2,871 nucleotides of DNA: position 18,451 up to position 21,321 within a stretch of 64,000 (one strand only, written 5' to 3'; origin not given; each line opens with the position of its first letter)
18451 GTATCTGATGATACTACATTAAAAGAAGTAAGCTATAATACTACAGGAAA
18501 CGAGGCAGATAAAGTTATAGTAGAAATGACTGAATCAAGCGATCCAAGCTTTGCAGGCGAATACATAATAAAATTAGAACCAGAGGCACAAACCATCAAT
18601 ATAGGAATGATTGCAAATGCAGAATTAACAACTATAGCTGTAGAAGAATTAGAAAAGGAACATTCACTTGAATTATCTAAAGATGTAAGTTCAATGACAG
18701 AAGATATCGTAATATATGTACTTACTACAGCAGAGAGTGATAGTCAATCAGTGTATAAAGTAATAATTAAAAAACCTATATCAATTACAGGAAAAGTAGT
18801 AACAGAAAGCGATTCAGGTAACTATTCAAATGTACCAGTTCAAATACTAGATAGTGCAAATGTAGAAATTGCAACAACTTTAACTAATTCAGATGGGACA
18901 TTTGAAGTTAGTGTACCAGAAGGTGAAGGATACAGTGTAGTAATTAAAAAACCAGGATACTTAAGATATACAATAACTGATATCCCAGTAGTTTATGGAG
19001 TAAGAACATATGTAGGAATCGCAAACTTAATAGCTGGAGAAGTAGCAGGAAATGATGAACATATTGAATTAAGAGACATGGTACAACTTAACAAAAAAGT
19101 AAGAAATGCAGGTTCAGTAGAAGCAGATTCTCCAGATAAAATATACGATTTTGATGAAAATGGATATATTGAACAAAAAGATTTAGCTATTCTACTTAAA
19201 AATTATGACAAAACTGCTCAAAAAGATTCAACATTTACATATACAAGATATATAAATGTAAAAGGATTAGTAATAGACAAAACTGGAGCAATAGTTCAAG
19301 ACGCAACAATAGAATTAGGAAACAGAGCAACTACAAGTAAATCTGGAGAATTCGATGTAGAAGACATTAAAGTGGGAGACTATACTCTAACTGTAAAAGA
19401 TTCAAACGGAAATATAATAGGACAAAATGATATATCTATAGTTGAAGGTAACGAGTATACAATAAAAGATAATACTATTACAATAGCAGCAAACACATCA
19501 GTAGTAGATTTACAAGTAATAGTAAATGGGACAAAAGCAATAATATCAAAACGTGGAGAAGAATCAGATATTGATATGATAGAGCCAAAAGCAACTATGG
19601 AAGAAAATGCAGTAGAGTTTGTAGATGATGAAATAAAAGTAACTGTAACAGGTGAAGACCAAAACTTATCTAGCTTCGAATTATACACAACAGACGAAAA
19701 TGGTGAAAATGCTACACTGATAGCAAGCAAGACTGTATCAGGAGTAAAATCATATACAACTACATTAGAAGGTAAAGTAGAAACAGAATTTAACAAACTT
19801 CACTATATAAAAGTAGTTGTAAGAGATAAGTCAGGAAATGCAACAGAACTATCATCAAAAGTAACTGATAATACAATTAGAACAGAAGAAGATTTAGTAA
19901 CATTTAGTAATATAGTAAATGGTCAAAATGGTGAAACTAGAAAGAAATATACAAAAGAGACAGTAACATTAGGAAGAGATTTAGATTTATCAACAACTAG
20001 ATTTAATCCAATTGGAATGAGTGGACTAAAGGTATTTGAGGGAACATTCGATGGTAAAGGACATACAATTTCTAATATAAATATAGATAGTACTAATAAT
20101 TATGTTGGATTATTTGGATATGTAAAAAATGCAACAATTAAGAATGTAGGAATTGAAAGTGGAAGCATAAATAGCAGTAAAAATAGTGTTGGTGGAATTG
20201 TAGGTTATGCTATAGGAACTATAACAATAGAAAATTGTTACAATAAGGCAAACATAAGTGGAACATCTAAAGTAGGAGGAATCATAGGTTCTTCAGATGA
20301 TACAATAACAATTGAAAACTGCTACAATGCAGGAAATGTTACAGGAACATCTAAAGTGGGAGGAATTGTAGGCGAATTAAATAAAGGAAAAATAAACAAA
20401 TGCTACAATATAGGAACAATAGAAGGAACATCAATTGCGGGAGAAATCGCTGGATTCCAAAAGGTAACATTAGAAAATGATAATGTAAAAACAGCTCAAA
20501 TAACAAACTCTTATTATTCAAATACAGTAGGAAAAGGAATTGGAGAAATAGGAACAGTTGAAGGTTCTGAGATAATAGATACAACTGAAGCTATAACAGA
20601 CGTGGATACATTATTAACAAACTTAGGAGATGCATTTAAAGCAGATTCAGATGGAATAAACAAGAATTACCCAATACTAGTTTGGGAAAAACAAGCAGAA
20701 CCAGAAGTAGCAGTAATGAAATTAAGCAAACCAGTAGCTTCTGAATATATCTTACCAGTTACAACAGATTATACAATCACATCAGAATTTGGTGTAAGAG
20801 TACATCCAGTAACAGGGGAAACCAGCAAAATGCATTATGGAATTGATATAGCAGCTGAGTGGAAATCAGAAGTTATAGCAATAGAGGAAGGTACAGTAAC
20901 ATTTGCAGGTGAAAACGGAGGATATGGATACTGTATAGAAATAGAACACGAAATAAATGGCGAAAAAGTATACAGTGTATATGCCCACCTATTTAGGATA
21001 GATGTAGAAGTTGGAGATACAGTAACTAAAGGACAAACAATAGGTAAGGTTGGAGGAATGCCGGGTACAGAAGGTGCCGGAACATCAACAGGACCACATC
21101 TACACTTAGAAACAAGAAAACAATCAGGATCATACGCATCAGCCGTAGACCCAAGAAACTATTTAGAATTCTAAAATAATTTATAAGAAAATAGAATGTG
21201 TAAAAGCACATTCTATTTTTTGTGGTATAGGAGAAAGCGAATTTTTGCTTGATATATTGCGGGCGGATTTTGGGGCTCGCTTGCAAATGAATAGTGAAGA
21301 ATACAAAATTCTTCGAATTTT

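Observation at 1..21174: Giant (>7,000 aa) RCC1 / cadherin-like / GLUG surface protein ending in an M23 peptidoglycan endopeptidase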

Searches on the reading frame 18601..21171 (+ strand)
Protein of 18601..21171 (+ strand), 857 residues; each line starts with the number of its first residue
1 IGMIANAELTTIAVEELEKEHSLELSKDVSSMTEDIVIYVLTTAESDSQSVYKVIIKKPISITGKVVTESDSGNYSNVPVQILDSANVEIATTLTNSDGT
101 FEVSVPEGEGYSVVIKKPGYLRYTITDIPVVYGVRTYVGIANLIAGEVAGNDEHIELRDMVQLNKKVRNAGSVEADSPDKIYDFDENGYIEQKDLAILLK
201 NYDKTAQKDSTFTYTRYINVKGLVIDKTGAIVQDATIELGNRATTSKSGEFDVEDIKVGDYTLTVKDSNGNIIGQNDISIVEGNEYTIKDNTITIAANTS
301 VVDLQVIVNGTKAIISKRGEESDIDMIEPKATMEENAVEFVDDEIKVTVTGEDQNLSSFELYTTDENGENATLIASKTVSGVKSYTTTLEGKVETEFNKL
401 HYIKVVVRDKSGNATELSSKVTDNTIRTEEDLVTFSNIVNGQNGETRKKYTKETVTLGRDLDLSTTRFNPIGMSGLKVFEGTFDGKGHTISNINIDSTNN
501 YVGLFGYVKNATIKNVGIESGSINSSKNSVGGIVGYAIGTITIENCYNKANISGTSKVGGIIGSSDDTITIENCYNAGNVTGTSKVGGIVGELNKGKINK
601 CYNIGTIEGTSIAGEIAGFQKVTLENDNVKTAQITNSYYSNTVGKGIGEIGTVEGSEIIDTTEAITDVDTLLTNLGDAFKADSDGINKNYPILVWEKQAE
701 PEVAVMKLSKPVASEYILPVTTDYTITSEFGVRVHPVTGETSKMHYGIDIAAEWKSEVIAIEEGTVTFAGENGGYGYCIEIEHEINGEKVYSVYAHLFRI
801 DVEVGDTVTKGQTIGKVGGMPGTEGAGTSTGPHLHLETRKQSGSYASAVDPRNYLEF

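Call 6: search_protein_families(library=pfam, proteins=[window:18601-21171:+], max_evalue=1)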
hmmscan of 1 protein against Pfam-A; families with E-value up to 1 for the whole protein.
window:18601-21171:+ (857 aa): 12 families
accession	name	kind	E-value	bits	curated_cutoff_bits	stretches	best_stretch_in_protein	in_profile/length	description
PF01551.29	Peptidase_M23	-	2.6e-26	92.1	28.7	1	743-842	1-91/96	Peptidase family M23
PF13620.12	CarboxypepD_reg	-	2.1e-14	54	32.3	2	220-288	2-77/82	Carboxypeptidase regulatory-like domain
PF07581.17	Glug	-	2.4e-08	34.3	20.5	2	529-553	4-28/28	The GLUG motif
PF13715.12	CarbopepD_reg_2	-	0.00015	22.2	32.2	2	62-124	1-59/88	CarboxypepD_reg-like domain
PF09430.16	EMC7_beta-sandw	-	0.0014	19.3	26.6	1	242-303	22-80/122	ER membrane protein complex subunit 7, beta-sandwich domain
PF17210.9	SdrD_B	-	0.0062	17.2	29.7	1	76-127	25-76/112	SdrD B-like domain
PF15976.11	CooC_C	-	0.0067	16.9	29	0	89-116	39-66/93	CS1-pili formation C-terminal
PF14686.12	fn3_3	-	0.018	15.3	24.4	1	242-285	28-72/75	Polysaccharide lyase family 4, domain II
PF25020.1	TTR_TEN1-4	-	0.058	13.8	27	1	62-122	9-66/86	Teneurin TTR-like domain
PF13405.12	EF-hand_6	-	0.058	13.6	25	1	180-202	7-29/30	EF-hand domain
PF01060.29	TTR-52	-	0.079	14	24.9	0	74-107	10-47/79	Transthyretin-like family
PF13499.12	EF-hand_7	-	0.2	12.5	30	1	180-204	9-35/67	EF-hand domain pair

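Call 84: search_protein_families(library=ncbifam, proteins=[window:18601-21171:+], max_evalue=0.01)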
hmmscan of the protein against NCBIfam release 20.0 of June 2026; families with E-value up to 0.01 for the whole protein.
window:18601-21171:+ (857 aa): 12 families
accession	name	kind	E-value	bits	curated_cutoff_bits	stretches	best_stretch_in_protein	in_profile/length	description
NF052336.1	PdgHdaseHSB100310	equivalog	6.2e-17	61.9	500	1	711-845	29-147/316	peptidoglycan hydrolase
NF052530.1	Heli_ShapePgp3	exception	1.2e-15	57.4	300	1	713-839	138-252/270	peptidoglycan metallopeptidase Pgp3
NF008652.0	PRK11649.1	equivalog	5.7e-15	54.9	341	1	718-838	286-397/439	murein DD-endopeptidase MepM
NF053738.1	S2SprSpoIIQBc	equivalog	7.7e-14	51.9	250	1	743-856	120-224/232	stage II sporulation protein SpoIIQ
NF053824.1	PdgNdpepShyC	equivalog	9.1e-13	47.9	700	1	725-837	276-379/429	peptidoglycan DD-endopeptidase ShyC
NF052529.1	PG_M23_Pgp6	exception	3.1e-12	45.9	600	1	744-836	334-417/452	peptidoglycan metallopeptidase Pgp6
NF053825.1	PdgNdpepShyA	equivalog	1e-11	44.2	700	1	719-838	270-380/425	peptidoglycan DD-endopeptidase ShyA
NF040883.1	amid_act_ActS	equivalog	1e-08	34.8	375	1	746-855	137-233/242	amidase activator ActS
NF008644.1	PRK11637.1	equivalog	6.6e-08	31.9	270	1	738-854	281-382/385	murein hydrolase activator EnvC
NF050804.1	CellDivDipMCaul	equivalog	2.5e-07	29.9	900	1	726-841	515-616/634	cell division endopeptidase DipM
NF047755.1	LIC_10271_M23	exception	1.4e-06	28.2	180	1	744-817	116-186/207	LIC_10271 family cell wall hydrolase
NF047657.1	CellWlHdaseLepto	equivalog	0.0047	16.4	400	0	744-817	127-197/221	hypothetical protein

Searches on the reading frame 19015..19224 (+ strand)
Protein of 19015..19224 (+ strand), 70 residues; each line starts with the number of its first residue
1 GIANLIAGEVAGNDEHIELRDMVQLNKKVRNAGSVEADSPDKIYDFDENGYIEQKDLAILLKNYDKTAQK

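Call 93: search_protein_families(library=pfam, proteins=[window:19015-19224:+], max_evalue=1)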
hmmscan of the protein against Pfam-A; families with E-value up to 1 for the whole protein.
seq(70 aa): 4 families
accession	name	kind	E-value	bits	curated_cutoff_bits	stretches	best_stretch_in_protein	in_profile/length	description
PF13405.12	EF-hand_6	-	0.0025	17.9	25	1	42-64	7-29/30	EF-hand domain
PF00404.24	Dockerin_1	-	0.014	16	22.9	1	13-62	6-54/57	Dockerin type I domain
PF13499.12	EF-hand_7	-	0.019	15.7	30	1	42-63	9-30/67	EF-hand domain pair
PF00036.39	EF-hand_1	-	0.035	14.1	25.4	1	42-62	7-27/29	EF hand domain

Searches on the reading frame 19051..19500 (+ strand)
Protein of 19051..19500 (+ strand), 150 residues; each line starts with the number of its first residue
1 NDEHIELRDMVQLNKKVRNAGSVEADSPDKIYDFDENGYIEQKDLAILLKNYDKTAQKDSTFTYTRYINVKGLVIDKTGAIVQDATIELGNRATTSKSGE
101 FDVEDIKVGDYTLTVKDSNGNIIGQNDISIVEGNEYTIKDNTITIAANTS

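Call 67: search_protein_families(library=pfam, proteins=[window:19051-19500:+], max_evalue=1)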
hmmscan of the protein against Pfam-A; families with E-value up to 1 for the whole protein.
window:19051-19500:+ (150 aa): 15 families
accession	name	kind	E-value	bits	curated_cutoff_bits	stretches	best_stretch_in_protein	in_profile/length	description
PF13620.12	CarboxypepD_reg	-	2.9e-09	37.6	32.3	1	70-138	2-77/82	Carboxypeptidase regulatory-like domain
PF14686.12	fn3_3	-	0.0013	18.9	24.4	1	92-135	28-72/75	Polysaccharide lyase family 4, domain II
PF13715.12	CarbopepD_reg_2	-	0.0025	18.2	32.2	1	70-116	1-51/88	CarboxypepD_reg-like domain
PF13405.12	EF-hand_6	-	0.0059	16.7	25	1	30-52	7-29/30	EF-hand domain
PF18877.6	SSSPR-51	-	0.0093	16.2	27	1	89-123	9-43/48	SSSPR-51 domain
PF14221.11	DUF4330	-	0.017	15.7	27.6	1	65-149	54-130/167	Domain of unknown function (DUF4330)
PF02369.22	Big_1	-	0.019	15.5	34.9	1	111-142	21-53/93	Bacterial Ig-like domain (group 1)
PF03442.20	CBM_X2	-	0.019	15.5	28.9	1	95-147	2-56/83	Carbohydrate binding domain X2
PF13499.12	EF-hand_7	-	0.02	15.7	30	1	30-59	9-32/67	EF-hand domain pair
PF17802.7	SpaA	-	0.022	15.3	23.1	1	58-114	17-57/91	Prealbumin-like fold domain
PF09430.16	EMC7_beta-sandw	-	0.04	14.5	26.6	1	91-119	21-49/122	ER membrane protein complex subunit 7, beta-sandwich domain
PF11589.14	DUF3244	-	0.055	13.9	25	1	108-139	39-70/96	Domain of unknown function (DUF3244)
PF24421.1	Ig_J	-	0.058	14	29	1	85-120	53-87/104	Tip attachment protein J, Ig-like domain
PF00036.39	EF-hand_1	-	0.3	11.2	25.4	1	30-50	7-27/29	EF hand domain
PF17961.7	Big_8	-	0.32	11.6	22.9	0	83-136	17-69/103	Bacterial Ig domain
